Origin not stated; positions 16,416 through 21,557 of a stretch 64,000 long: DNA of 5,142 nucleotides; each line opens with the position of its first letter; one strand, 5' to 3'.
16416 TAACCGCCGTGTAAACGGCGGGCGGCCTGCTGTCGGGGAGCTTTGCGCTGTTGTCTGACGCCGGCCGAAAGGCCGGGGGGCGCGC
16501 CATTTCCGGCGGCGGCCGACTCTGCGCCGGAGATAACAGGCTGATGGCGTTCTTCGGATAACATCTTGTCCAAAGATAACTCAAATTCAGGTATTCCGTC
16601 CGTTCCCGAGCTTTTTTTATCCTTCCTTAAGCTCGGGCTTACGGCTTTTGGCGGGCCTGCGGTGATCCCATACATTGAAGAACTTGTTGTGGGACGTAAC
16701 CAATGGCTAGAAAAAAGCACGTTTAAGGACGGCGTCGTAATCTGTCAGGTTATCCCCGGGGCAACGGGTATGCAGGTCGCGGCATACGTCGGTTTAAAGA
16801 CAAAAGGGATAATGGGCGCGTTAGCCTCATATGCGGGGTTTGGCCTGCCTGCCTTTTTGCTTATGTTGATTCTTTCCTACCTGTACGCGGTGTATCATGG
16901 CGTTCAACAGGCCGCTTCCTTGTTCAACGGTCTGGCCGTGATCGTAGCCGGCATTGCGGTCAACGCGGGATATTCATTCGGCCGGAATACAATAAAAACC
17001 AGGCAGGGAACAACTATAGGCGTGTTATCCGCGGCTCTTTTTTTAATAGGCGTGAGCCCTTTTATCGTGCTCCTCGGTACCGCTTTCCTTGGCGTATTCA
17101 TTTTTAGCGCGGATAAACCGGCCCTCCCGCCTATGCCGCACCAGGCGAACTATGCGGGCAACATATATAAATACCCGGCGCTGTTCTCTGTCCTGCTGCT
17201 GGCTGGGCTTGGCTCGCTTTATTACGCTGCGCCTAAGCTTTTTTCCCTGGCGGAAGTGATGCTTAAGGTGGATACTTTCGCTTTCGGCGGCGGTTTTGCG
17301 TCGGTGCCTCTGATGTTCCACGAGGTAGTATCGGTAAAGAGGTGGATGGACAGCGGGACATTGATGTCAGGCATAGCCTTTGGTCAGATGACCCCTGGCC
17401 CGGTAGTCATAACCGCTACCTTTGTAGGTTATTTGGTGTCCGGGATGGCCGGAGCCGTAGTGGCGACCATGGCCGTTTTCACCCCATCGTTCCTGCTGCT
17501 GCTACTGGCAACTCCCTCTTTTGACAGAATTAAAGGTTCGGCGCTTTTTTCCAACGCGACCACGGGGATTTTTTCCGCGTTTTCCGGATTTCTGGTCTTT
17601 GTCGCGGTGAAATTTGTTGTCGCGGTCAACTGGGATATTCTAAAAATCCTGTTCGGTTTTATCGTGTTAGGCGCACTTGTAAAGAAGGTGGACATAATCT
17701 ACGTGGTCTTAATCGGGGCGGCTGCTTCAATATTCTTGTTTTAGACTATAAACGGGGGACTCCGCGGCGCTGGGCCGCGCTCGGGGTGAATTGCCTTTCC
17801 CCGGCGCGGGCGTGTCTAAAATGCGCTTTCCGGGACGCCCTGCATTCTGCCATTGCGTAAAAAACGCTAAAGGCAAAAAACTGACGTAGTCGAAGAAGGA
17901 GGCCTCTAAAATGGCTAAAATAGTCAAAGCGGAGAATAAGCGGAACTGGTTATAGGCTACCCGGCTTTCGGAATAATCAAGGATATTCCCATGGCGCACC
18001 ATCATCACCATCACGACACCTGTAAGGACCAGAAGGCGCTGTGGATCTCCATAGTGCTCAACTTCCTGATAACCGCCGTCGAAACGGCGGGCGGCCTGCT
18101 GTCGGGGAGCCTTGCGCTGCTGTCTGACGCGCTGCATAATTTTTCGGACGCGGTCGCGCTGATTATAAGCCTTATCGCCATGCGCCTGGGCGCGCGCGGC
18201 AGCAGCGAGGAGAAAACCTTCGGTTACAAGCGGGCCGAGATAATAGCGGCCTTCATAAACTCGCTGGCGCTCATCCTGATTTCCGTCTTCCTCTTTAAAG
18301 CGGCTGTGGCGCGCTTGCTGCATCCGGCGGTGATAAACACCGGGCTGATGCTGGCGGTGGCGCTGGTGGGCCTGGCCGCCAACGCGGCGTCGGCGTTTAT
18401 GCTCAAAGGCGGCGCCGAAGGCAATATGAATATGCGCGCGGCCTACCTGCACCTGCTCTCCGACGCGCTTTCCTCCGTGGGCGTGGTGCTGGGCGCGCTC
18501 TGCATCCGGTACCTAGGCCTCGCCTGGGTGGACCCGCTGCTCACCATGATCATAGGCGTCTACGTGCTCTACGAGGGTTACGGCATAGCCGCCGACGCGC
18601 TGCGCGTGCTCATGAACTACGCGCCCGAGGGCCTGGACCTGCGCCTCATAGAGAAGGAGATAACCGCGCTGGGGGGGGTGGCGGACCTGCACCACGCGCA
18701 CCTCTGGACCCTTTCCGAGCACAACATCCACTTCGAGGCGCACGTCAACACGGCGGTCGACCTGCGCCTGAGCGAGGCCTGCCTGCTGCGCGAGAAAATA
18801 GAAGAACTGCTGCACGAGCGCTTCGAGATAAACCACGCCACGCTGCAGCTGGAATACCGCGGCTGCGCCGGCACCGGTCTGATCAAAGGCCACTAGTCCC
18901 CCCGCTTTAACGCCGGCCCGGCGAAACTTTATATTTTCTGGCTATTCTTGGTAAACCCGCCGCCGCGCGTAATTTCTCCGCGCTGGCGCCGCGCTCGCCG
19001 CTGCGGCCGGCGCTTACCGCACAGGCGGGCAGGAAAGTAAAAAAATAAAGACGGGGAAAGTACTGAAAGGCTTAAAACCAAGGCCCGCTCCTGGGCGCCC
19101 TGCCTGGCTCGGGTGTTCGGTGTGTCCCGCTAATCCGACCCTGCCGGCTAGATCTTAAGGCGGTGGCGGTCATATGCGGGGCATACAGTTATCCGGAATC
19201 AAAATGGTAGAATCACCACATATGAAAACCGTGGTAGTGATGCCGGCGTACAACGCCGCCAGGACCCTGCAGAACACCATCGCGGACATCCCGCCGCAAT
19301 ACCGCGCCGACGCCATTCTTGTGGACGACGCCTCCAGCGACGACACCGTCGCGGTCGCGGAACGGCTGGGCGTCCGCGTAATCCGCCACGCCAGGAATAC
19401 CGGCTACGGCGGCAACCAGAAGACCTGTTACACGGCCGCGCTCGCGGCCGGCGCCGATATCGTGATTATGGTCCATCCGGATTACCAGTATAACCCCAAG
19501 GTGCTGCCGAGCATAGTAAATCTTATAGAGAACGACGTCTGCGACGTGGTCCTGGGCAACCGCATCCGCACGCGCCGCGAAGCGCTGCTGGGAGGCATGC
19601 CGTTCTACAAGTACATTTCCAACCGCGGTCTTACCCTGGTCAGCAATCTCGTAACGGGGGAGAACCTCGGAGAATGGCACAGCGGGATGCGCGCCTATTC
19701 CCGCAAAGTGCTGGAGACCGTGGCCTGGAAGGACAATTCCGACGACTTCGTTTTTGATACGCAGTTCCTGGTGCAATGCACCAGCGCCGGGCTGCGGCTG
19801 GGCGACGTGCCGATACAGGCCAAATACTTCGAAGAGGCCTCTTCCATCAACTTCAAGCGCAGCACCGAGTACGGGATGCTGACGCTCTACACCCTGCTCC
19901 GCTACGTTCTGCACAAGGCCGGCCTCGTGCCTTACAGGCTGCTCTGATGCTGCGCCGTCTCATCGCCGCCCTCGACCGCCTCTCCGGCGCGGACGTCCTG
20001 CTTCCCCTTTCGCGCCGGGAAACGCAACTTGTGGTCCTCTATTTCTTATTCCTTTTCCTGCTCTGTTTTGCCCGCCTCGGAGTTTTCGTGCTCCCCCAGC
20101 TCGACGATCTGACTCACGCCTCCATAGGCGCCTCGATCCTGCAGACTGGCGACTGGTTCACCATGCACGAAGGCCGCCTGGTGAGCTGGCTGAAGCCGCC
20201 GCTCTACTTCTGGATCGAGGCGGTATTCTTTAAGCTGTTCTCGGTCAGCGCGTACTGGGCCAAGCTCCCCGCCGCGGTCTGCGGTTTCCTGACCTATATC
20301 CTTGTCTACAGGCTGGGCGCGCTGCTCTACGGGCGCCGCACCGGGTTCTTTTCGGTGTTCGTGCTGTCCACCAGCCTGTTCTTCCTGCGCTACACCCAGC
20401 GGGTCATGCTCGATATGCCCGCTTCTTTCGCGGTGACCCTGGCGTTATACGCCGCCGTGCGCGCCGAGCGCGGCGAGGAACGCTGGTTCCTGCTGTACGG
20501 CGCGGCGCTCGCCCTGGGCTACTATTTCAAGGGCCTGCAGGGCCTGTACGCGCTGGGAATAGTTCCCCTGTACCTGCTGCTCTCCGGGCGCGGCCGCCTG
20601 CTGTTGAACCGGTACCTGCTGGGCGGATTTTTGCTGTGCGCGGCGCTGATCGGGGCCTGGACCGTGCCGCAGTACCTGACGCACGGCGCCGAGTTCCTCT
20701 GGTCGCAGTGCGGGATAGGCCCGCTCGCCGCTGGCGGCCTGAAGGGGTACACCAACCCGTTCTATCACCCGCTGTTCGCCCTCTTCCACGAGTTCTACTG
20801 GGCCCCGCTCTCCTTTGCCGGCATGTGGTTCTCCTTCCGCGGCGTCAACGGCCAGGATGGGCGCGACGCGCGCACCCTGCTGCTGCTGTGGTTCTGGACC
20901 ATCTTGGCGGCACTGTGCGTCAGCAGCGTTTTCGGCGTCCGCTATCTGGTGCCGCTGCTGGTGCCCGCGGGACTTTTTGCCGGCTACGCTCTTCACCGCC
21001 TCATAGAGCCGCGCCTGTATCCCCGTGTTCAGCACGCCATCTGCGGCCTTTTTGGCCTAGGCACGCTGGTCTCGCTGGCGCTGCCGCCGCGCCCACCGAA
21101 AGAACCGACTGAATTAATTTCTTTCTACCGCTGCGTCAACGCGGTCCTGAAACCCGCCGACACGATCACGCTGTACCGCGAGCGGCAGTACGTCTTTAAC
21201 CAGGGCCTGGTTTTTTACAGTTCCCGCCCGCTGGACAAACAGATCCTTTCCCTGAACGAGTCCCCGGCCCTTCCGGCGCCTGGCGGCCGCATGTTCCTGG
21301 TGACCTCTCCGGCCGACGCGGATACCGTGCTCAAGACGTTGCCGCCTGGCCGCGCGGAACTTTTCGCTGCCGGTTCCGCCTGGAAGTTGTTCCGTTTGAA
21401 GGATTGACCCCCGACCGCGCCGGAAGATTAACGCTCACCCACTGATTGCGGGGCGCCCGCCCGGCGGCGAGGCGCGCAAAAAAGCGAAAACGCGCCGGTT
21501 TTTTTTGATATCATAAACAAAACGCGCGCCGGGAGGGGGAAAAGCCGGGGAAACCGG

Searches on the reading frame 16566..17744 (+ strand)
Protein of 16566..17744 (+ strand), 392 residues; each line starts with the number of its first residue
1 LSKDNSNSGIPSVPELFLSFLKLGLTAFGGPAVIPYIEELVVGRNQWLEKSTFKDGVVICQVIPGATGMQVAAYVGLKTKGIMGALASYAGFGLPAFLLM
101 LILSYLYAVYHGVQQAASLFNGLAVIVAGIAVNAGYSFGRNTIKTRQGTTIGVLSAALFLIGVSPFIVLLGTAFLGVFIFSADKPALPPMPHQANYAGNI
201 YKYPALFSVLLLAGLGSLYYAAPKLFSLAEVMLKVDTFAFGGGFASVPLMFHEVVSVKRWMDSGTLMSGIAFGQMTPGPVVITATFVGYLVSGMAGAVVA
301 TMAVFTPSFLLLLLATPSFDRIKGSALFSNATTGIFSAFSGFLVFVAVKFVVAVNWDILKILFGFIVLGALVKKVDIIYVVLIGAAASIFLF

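Call 36: search_protein_families(library=pfam, proteins=[window:16566-17744:+], max_evalue=0.00001)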
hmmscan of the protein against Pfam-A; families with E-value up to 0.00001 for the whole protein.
window:16566-17744:+ (392 aa): 1 family
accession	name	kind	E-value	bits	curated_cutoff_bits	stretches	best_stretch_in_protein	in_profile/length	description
PF02417.20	Chromate_transp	-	1e-70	237.5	28.6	2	15-177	2-166/166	Chromate transporter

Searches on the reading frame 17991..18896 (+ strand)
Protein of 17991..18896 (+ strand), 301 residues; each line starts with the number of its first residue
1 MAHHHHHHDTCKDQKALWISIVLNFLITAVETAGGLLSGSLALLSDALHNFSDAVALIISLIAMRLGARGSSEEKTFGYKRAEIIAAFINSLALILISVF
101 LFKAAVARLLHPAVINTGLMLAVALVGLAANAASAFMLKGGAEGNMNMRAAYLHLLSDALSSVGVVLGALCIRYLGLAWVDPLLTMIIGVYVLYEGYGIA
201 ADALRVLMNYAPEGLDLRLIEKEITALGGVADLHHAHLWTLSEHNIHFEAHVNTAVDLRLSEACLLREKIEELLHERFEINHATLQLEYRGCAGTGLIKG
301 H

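Call 36: search_protein_families(library=pfam, proteins=[window:17991-18896:+], max_evalue=0.00001)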
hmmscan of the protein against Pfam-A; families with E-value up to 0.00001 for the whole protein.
window:17991-18896:+ (301 aa): 2 families
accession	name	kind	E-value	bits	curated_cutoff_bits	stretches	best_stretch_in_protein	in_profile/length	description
PF01545.26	Cation_efflux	-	6.7e-49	166.8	26.6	1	17-208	1-198/198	Cation efflux family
PF16916.11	ZT_dimer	-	6.8e-11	42.5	26.7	1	213-288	2-76/78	Dimerisation domain of Zinc Transporter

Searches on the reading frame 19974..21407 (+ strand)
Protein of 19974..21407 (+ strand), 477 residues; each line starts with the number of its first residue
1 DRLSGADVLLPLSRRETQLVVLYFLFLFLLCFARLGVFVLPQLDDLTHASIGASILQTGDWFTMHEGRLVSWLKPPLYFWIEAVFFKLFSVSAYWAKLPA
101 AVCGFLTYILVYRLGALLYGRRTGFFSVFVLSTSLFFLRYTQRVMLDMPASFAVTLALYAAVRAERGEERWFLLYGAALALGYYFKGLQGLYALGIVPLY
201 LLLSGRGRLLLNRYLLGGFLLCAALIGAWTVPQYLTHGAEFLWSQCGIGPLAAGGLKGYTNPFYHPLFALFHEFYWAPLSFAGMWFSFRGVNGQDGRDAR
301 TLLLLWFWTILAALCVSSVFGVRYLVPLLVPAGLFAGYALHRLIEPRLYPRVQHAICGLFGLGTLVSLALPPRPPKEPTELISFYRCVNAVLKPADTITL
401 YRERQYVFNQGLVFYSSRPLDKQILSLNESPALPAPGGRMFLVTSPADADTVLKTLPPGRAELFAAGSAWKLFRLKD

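Call 37: search_protein_families(library=pfam, proteins=[window:19974-21407:+], max_evalue=0.00001)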
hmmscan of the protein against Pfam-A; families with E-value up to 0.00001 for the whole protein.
window:19974-21407:+ (477 aa): 1 family
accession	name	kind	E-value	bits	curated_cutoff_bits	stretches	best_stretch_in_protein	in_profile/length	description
PF13231.12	PMT_2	-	2.5e-22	80.2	26.1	1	74-227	2-155/160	Dolichyl-phosphate-mannose-protein mannosyltransferase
